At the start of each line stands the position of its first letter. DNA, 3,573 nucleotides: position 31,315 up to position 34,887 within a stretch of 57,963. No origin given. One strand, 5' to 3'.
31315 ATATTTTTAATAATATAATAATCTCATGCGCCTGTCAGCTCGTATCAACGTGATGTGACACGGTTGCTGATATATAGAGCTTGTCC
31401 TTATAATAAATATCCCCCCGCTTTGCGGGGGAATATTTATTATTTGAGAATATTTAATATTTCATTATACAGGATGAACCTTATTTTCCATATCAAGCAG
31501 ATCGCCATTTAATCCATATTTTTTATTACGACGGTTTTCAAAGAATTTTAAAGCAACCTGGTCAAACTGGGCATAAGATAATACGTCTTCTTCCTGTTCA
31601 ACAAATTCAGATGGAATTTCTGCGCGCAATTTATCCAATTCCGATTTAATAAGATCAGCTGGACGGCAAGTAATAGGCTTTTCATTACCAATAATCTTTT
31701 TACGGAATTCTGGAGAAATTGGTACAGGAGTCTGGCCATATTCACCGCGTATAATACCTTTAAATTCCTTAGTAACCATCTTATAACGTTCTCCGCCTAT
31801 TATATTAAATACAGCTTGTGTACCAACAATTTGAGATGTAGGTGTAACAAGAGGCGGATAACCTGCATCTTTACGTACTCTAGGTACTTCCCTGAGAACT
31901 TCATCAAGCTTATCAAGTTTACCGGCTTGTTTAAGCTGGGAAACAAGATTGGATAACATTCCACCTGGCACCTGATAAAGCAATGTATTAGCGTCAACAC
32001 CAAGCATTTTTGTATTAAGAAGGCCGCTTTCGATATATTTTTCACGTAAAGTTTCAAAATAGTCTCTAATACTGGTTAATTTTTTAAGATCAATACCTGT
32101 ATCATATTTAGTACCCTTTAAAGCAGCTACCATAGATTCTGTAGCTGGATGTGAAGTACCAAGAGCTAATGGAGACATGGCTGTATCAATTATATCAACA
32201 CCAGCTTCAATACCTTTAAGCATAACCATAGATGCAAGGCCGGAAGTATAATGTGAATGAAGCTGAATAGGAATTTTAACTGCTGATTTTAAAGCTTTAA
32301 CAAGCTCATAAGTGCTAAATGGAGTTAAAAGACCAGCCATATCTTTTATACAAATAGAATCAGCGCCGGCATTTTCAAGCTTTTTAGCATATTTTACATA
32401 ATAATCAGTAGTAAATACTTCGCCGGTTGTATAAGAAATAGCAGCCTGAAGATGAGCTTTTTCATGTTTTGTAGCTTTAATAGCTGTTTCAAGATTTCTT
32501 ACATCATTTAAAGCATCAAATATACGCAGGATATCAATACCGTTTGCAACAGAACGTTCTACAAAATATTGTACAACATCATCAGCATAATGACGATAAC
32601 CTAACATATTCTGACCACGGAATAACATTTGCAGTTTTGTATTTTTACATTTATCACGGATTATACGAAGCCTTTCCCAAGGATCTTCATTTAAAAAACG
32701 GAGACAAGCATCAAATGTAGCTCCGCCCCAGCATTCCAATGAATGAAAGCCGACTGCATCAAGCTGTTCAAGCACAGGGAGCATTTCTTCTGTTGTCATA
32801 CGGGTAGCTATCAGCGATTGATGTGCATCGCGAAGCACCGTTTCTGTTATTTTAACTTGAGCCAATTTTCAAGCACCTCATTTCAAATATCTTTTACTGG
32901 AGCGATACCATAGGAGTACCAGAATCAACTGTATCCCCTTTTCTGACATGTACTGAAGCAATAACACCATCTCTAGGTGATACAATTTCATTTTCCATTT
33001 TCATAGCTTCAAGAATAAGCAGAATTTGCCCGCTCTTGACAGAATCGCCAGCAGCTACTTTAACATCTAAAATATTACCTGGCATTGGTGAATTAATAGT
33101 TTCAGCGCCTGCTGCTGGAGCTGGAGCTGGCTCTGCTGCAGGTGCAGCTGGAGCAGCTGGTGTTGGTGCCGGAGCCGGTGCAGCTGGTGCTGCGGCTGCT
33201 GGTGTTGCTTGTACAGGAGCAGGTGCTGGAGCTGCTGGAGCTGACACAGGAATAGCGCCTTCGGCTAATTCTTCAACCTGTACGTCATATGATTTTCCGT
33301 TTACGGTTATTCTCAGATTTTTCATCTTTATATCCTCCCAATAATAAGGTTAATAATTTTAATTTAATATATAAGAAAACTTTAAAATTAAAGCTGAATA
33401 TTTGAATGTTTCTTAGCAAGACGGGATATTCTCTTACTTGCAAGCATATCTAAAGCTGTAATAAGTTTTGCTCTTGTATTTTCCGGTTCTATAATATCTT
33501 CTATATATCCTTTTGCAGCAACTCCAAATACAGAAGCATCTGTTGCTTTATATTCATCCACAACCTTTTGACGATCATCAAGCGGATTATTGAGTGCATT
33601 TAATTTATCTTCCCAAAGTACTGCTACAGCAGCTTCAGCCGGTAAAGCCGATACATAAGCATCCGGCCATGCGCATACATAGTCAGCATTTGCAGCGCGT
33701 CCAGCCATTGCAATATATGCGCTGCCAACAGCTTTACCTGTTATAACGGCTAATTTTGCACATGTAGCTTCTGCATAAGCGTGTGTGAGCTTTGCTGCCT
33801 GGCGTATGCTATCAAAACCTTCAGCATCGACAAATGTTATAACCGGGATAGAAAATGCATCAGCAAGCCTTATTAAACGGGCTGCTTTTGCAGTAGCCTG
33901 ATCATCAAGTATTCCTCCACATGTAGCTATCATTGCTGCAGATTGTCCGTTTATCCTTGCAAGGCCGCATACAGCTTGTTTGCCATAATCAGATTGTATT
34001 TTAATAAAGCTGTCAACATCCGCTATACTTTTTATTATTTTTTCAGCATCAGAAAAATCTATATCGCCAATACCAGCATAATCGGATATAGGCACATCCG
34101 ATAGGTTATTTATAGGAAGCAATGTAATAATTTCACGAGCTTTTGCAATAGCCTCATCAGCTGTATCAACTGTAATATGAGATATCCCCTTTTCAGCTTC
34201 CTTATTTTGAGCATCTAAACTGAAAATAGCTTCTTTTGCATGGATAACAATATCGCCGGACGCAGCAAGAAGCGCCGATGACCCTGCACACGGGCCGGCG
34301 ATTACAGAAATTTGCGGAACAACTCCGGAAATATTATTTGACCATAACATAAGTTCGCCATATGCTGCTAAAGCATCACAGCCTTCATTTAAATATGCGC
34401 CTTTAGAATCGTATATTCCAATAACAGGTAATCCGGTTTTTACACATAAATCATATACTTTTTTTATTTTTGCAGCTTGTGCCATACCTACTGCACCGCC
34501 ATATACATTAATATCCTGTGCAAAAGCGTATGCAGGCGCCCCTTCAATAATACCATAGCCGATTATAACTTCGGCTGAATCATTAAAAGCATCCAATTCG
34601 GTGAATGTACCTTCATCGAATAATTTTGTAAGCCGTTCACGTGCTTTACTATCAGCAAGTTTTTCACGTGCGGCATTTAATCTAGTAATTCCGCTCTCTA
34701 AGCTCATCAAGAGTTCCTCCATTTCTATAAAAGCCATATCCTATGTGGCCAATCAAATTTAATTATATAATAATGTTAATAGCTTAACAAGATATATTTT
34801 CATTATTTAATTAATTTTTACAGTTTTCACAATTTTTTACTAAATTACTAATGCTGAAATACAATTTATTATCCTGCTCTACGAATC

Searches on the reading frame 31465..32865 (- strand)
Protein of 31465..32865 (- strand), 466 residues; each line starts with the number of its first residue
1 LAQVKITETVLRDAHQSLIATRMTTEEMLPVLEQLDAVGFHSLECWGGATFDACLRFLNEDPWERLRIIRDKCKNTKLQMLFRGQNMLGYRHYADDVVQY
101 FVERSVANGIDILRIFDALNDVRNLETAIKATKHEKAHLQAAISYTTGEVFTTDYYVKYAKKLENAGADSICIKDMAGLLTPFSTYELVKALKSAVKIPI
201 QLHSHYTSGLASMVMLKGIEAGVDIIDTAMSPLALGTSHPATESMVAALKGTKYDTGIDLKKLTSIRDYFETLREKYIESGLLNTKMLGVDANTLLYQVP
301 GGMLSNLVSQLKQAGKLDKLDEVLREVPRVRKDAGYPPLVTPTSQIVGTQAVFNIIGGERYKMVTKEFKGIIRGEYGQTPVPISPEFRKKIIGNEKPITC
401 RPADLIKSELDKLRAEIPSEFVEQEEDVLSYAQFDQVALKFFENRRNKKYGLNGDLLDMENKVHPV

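Call 15: search_protein_families(library=pfam, proteins=[window:31465-32865:-])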
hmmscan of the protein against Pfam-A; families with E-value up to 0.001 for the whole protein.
window:31465-32865:- (466 aa): 2 families
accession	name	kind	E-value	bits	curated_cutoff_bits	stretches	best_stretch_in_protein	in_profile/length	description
PF02436.23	PYC_OADA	-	2e-55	188.1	27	1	296-448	3-167/201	Conserved carboxylase domain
PF00682.25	HMGL-like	-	1.4e-22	80.8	29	1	3-268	1-258/260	HMGL-like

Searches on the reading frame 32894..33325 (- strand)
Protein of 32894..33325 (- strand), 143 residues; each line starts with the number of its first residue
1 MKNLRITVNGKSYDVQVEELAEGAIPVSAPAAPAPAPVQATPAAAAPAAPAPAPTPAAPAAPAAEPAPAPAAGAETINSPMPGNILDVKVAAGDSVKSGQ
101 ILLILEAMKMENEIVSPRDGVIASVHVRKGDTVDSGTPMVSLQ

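Call 15: search_protein_families(library=pfam, proteins=[window:32894-33325:-])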
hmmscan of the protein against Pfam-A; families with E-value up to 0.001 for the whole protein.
window:32894-33325:- (143 aa): 4 families
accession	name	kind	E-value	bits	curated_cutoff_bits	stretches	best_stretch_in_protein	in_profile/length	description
PF00364.28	Biotin_lipoyl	-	7.2e-23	80.7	22.1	1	76-141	2-72/73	Biotin-requiring enzyme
PF13533.13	Biotin_lipoyl_2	-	9e-10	38.6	29.8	1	76-106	2-32/32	Biotin-lipoyl like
PF13437.12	HlyD_3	-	5.4e-08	34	22.2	0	114-142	2-30/106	HlyD family secretion protein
PF16576.10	HlyD_D23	-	2.1e-05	24.3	30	0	111-142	108-139/214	Barrel-sandwich domain of CusB or HlyD membrane-fusion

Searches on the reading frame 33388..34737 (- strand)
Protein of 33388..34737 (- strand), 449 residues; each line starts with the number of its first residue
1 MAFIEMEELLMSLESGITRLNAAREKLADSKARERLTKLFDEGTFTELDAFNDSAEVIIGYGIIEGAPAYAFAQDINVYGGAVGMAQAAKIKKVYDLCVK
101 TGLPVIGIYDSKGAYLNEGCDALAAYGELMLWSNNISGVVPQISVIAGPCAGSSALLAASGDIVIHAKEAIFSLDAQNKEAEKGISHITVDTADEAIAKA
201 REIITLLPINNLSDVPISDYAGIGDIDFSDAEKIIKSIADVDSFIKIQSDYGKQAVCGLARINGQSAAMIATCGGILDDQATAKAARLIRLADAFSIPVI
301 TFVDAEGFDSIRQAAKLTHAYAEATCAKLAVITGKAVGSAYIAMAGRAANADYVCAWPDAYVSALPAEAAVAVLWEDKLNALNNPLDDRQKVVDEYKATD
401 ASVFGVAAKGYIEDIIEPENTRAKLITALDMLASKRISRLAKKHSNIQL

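Call 15: search_protein_families(library=pfam, proteins=[window:33388-34737:-])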
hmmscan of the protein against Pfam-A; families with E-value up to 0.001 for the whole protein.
window:33388-34737:- (449 aa): 2 families
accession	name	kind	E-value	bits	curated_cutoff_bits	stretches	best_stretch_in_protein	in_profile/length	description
PF01039.27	Carboxyl_trans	-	7.5e-75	252.9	22.3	2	180-447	193-493/493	Carboxyl transferase domain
PF03255.19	ACCA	-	4.8e-06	26.4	23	1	278-379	129-235/310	Acetyl co-enzyme A carboxylase carboxyltransferase-like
